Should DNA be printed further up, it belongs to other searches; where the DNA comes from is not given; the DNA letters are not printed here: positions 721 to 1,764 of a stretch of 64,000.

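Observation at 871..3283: Truncated Pup/UBact-proteasome locus: dop-like, UBact and prcB with no alpha subunit, Mpa ATPase or PafA next to them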

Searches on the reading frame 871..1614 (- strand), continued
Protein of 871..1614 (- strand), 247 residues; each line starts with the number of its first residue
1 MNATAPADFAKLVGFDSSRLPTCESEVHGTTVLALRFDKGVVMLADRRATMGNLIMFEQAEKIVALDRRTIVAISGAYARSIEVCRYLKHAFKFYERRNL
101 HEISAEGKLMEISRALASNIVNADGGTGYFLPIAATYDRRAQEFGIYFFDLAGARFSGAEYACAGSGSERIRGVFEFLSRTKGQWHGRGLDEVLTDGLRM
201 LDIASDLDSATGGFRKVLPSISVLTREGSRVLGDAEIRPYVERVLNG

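Call 32: search_protein_families(library=ncbifam, proteins=[window:871-1614:-], max_evalue=0.01)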
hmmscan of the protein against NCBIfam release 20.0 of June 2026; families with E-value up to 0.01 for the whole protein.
window:871-1614:- (247 aa): 6 families
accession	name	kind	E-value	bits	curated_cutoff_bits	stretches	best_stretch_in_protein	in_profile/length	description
TIGR03690.1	20S_bact_beta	equivalog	5.2e-31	108.1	191.9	1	27-245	3-218/222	proteasome subunit beta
TIGR03634.1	arc_protsome_B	equivalog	1.3e-19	70.5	224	1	29-176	1-141/185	archaeal proteasome endopeptidase complex subunit beta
NF003964.0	PRK05456.1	equivalog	9.1e-07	28.7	137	1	25-94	3-73/179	ATP-dependent protease subunit HslV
NF003075.0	PRK03996.1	subfamily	1.3e-05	24.6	219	1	28-80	35-86/248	archaeal proteasome endopeptidase complex subunit alpha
TIGR03633.1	arc_protsome_A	equivalog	2e-05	24.2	287.35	1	28-81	28-80/230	archaeal proteasome endopeptidase complex subunit alpha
TIGR03692.1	ATP_dep_HslV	equivalog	3.6e-05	23.5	157.75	1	30-93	1-65/171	HslVU peptidase proteolytic subunit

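Call 61: list_cluster_members(proteins=[P0016, P0018, P0031, P0055, P0057, P0098, P0100, P0109, P0283, P0037])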
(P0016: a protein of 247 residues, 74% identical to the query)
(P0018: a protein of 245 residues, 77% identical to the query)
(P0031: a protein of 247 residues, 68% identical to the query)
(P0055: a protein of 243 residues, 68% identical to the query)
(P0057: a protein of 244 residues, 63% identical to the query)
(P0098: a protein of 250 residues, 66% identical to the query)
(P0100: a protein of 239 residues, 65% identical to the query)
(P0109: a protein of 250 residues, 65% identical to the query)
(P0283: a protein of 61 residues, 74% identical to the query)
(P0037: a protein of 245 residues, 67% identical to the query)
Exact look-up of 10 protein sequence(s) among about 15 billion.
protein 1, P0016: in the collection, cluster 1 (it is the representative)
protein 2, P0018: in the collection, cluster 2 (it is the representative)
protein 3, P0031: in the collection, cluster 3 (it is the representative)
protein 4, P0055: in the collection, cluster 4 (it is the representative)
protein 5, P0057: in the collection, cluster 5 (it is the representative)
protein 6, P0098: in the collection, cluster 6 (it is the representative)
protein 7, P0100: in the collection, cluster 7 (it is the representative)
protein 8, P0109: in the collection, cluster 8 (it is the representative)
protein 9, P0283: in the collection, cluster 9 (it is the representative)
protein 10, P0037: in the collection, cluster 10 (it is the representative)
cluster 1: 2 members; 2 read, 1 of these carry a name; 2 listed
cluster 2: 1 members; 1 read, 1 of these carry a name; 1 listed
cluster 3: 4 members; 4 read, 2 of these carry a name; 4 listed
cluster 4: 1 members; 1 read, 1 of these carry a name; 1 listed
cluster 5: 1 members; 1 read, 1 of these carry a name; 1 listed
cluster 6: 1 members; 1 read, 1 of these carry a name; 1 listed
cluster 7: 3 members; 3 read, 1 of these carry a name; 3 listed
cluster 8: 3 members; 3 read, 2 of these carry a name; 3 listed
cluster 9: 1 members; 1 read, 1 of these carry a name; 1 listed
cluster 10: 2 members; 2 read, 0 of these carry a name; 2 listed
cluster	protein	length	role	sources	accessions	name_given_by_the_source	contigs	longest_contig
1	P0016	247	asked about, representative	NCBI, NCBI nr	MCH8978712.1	MAG: proteasome subunit alpha [Armatimonadetes bacterium] | proteasome subunit alpha [Armatimonadota bacterium]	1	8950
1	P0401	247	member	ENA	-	-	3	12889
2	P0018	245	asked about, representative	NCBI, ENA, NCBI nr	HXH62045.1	MAG TPA: hypothetical protein VNI20_11890 [Fimbriimonadaceae bacterium] | hypothetical protein [Fimbriimonadaceae bacterium]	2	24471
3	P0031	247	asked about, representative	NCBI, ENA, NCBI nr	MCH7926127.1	MAG: proteasome subunit alpha [Planctomycetes bacterium] | proteasome subunit alpha [Planctomycetota bacterium]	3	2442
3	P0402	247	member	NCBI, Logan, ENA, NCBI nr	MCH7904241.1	MAG: proteasome subunit alpha [Armatimonadetes bacterium] | proteasome subunit alpha [Armatimonadota bacterium]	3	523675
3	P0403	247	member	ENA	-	-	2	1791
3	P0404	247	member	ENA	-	-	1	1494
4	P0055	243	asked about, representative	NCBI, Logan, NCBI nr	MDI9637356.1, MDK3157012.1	hypothetical protein QPK87_10540 [Kamptonema cortianum] | hypothetical protein [Geitlerinema splendidum]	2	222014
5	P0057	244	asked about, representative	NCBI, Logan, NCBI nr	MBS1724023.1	MAG: proteasome subunit alpha [Armatimonadetes bacterium] | proteasome subunit alpha [Armatimonadota bacterium]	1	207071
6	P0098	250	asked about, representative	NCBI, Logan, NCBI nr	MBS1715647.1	MAG: proteasome subunit alpha [Armatimonadetes bacterium] | proteasome subunit alpha [Armatimonadota bacterium]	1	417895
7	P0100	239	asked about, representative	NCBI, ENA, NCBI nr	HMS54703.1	MAG TPA: hypothetical protein PKA27_04830 [Fimbriimonadaceae bacterium] | hypothetical protein [Fimbriimonadaceae bacterium]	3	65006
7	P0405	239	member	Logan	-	-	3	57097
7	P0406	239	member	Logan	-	-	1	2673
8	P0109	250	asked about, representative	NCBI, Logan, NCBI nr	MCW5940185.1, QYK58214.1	MAG: hypothetical protein KF884_11740 [Fimbriimonadaceae bacterium] | hypothetical protein [Fimbriimonadaceae bacterium]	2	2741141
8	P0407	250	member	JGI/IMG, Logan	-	proteasome beta subunit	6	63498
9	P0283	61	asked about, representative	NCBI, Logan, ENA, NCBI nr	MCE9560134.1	MAG: ubiquitin-like protein UBact [Armatimonadetes bacterium] | ubiquitin-like protein UBact [Armatimonadota bacterium]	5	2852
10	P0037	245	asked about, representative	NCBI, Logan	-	-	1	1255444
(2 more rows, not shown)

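Call 62: predict_structure(alignment_id=A2)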
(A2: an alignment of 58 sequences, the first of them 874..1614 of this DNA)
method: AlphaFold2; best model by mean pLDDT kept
length: 247 residues; sequences in the alignment: 58
mean_pLDDT: 81.9   pTM: 0.81
mean pLDDT of the five models: 81.9, 80.1, 77.3, 76.3, 73.2
residues with pLDDT >= 90: 108; 70-90: 88; 50-70: 36; < 50: 15
segments of 3 or more residues with pLDDT < 50: 22-27, 50-56
pLDDT, mean of each block of 10 residues (from residue 1): 60 70 50 96 81 49 91 83 88 84 85 81 63 92 93 86 86 90 96 96 74 76 97 94 87
secondary structure, 60 per line:
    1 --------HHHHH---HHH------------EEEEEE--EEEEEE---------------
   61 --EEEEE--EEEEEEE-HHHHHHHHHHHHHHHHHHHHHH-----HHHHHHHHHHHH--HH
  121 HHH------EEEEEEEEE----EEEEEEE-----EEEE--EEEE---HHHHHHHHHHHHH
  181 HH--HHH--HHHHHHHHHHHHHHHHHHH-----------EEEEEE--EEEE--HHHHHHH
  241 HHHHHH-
elements in order: H9-13 E32-37 E40-45 E63-67 E70-76 H78-99 H105-116 H119-123 E130-138 E143-149 E155-158 E161-164 H168-182 H190-208 E220-225 E228-231 H234-246

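Call 65: fold_search(model_id=the predicted structure, library=pdb)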
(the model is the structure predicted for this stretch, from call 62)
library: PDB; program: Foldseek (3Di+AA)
matches with E <= 10: 1558; with E <= 0.001: 1314
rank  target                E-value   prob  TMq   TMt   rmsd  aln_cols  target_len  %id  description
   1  3mka_G                6.4e-18  1.00  0.86  0.84   2.9       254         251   27  Crystal Structure of Mycobacterium Tuberculosis Proteasome with propetide and an T1A mutation at beta-subunit (released 2010-05-26)
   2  7pxa_U                6.8e-18  1.00  0.79  0.83   2.3       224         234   27  Open-gate mycobacterium 20S CP proteasome in complex MPA - global 3D refinement (released 2022-01-19)
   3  3mka_V                8.1e-18  1.00  0.86  0.85   3.0       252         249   26  Crystal Structure of Mycobacterium Tuberculosis Proteasome with propetide and an T1A mutation at beta-subunit (released 2010-05-26)
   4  3mka_N                9.7e-18  1.00  0.83  0.81   2.9       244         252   27  Crystal Structure of Mycobacterium Tuberculosis Proteasome with propetide and an T1A mutation at beta-subunit (released 2010-05-26)
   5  3mka_E                1.3e-17  1.00  0.85  0.85   3.0       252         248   26  Crystal Structure of Mycobacterium Tuberculosis Proteasome with propetide and an T1A mutation at beta-subunit (released 2010-05-26)
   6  3mka_R                1.9e-17  1.00  0.85  0.85   3.0       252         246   26  Crystal Structure of Mycobacterium Tuberculosis Proteasome with propetide and an T1A mutation at beta-subunit (released 2010-05-26)
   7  3mka_2                1.9e-17  1.00  0.83  0.83   3.3       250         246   26  Crystal Structure of Mycobacterium Tuberculosis Proteasome with propetide and an T1A mutation at beta-subunit (released 2010-05-26)
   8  2h6j_H                2.1e-17  1.00  0.79  0.81   2.5       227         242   26  Crystal Structure of the Beta F145A Rhodococcus Proteasome (released 2006-08-01)
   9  3mka_H                2.3e-17  1.00  0.83  0.82   2.8       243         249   27  Crystal Structure of Mycobacterium Tuberculosis Proteasome with propetide and an T1A mutation at beta-subunit (released 2010-05-26)
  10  3mka_L                2.7e-17  1.00  0.84  0.83   2.8       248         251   26  Crystal Structure of Mycobacterium Tuberculosis Proteasome with propetide and an T1A mutation at beta-subunit (released 2010-05-26)
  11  3mka_T                2.7e-17  1.00  0.84  0.83   3.2       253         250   26  Crystal Structure of Mycobacterium Tuberculosis Proteasome with propetide and an T1A mutation at beta-subunit (released 2010-05-26)
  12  3mka_J                3.7e-17  1.00  0.86  0.84   3.0       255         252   26  Crystal Structure of Mycobacterium Tuberculosis Proteasome with propetide and an T1A mutation at beta-subunit (released 2010-05-26)
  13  3mka_C                3.9e-17  1.00  0.83  0.82   2.9       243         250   28  Crystal Structure of Mycobacterium Tuberculosis Proteasome with propetide and an T1A mutation at beta-subunit (released 2010-05-26)
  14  5lzp_N                5.0e-17  1.00  0.79  0.83   2.3       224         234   27  Binding of the C-terminal GQYL motif of the bacterial proteasome activator Bpa to the 20S proteasome (released 2016-11-23)
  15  3hfa_E                5.0e-17  1.00  0.78  0.86   2.4       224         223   28  Crystal Structure of Mycobacterium Tuberculosis Proteasome open-gate mutant (released 2009-09-15)
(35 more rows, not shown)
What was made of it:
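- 871..1614 (-): 20S proteasome beta subunit (PrcB-like), 247 aa, with a 29-aa propeptide. Thr1 is residue 30. Calls 62, 65: the AlphaFold2 model (pLDDT 81.9) best matches M. tuberculosis and Rhodococcus PrcB (TM 0.79-0.86).
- On Bacterial 20S proteasome beta subunit (PrcB; TIGR03690, PF00227): All top Foldseek matches are M. tuberculosis or Rhodococcus PrcB, with TM 0.76-0.86 (call 65).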
